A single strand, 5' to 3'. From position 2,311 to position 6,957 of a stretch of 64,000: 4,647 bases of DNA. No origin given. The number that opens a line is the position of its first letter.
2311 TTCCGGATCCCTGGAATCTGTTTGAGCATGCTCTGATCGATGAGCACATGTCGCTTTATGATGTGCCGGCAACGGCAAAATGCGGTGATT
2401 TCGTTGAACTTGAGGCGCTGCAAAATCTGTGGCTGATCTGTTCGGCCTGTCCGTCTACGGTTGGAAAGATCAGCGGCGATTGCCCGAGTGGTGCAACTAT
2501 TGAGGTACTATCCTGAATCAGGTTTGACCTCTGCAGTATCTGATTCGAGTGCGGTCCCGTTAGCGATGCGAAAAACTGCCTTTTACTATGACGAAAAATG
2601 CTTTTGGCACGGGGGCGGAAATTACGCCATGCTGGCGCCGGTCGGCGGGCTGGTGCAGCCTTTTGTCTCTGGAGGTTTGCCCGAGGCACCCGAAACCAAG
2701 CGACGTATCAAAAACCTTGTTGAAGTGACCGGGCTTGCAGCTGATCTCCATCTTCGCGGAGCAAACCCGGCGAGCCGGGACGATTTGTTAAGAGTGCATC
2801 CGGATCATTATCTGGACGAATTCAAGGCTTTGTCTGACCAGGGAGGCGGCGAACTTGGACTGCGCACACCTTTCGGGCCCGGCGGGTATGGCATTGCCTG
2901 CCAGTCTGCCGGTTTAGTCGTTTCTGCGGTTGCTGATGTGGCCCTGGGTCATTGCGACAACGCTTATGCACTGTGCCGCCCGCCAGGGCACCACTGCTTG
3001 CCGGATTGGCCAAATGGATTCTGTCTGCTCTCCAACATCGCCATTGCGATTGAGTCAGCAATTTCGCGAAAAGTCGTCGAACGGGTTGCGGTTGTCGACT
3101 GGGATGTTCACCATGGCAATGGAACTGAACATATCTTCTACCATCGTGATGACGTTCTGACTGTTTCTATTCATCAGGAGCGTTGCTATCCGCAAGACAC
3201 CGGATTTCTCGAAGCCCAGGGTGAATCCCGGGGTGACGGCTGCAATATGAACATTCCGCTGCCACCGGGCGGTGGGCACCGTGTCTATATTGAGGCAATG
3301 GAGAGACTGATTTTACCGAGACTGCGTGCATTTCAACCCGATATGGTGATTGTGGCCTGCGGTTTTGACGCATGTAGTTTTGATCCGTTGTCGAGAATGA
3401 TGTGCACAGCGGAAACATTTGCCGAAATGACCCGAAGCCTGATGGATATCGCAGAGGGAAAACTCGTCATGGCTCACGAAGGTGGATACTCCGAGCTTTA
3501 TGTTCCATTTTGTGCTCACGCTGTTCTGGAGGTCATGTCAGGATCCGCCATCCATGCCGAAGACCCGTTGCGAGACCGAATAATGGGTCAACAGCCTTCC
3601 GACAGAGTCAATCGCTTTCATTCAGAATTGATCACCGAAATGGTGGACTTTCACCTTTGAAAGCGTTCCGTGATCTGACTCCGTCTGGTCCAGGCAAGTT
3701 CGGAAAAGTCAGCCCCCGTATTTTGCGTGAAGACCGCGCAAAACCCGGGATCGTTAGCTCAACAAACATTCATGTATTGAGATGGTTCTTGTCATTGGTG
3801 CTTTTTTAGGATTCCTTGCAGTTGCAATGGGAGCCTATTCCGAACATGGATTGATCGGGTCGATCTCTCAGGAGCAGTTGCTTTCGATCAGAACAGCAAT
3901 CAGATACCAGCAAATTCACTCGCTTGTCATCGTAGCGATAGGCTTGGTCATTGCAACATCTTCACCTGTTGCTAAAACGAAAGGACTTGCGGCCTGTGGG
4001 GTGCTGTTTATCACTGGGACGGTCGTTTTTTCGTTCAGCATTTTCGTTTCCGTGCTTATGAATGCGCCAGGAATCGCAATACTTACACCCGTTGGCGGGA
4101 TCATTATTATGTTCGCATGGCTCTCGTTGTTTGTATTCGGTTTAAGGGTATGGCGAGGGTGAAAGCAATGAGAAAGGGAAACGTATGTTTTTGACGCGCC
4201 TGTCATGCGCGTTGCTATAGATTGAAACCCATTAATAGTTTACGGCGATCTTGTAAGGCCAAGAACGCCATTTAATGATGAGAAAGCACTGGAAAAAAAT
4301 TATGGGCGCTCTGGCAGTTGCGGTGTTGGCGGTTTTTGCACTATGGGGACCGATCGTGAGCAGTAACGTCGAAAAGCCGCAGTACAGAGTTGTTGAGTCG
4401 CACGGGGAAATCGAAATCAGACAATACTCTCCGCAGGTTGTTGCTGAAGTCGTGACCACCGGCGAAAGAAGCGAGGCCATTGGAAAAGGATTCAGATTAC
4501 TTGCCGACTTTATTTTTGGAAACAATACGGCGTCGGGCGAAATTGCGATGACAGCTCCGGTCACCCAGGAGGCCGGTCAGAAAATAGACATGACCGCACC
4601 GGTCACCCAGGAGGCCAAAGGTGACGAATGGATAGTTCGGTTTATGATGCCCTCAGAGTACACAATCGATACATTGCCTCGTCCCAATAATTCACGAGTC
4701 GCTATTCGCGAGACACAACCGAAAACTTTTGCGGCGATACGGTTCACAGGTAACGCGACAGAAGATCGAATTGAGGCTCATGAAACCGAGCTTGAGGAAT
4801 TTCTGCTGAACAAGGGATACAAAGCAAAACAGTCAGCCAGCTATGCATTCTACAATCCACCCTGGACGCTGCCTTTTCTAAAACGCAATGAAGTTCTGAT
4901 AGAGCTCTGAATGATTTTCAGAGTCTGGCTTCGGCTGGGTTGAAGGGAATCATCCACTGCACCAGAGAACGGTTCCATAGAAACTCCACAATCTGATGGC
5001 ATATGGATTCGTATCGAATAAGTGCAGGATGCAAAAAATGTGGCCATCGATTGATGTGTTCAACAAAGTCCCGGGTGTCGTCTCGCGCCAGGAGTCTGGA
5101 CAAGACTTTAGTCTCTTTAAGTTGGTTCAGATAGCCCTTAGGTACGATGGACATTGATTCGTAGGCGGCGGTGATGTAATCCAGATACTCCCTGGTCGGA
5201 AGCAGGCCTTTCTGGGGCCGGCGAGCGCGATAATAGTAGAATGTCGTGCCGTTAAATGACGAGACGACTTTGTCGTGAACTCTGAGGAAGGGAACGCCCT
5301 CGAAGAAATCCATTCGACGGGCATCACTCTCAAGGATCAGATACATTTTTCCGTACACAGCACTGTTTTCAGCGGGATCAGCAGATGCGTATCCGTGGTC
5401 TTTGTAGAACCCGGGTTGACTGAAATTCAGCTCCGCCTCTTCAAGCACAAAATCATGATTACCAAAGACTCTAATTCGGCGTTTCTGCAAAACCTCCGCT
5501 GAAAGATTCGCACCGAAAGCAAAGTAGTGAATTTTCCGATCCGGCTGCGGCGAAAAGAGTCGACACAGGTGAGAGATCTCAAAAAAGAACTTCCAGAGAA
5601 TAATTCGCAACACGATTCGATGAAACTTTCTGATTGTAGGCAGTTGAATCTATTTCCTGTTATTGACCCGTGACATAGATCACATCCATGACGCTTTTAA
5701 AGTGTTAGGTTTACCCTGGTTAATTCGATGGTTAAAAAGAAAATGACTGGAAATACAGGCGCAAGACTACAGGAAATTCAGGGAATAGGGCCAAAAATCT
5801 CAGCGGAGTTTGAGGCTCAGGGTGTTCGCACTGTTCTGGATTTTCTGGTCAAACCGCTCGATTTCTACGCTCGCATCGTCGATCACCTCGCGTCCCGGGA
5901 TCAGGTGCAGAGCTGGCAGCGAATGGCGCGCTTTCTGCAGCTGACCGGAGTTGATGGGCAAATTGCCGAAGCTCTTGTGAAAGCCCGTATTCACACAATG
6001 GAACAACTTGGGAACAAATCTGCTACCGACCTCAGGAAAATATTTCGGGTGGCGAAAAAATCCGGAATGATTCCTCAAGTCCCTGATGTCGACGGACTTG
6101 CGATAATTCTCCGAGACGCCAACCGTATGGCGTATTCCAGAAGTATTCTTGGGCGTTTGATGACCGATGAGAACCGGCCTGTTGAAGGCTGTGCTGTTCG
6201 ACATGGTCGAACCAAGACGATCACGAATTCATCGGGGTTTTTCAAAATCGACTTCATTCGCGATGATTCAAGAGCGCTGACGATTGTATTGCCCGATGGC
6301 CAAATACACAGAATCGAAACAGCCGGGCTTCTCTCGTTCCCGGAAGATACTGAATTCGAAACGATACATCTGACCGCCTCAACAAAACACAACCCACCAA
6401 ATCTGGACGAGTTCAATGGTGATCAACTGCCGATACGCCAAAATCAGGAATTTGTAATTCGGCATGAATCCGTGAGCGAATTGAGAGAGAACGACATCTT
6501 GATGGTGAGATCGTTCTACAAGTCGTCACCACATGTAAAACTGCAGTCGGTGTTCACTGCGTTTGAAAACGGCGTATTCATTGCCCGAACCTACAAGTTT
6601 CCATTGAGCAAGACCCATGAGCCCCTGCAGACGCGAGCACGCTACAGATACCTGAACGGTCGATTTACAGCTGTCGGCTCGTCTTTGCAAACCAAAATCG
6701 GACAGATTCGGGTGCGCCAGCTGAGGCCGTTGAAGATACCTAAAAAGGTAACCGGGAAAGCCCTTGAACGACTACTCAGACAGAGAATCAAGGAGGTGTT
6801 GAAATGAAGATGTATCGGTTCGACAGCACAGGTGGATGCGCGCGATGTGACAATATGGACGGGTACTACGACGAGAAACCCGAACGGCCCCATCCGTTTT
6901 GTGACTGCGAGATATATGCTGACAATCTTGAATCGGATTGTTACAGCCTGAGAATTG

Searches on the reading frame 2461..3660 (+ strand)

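Call 65: search_protein_families(library=pfam, proteins=[window:2461-3660:+])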
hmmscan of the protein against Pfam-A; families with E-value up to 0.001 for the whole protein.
window:2461-3660:+ (399 aa): 1 family
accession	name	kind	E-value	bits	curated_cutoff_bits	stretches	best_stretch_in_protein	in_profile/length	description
PF00850.24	Hist_deacetyl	-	2.5e-79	267.2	27.9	1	74-358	2-297/298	Histone deacetylase domain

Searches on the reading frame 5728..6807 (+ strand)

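Call 7: search_protein_families(library=pfam, proteins=[window:5728-6807:+])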
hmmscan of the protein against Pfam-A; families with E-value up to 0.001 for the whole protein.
window:5728-6807:+ (359 aa): 2 families
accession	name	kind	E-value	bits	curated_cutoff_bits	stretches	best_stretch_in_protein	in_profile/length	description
PF14229.12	DUF4332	-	1.7e-07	31.9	23.2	1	19-120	2-108/122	Domain of unknown function (DUF4332)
PF14520.12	HHH_5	-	5e-05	24.1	27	0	13-40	3-30/57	Helix-hairpin-helix domain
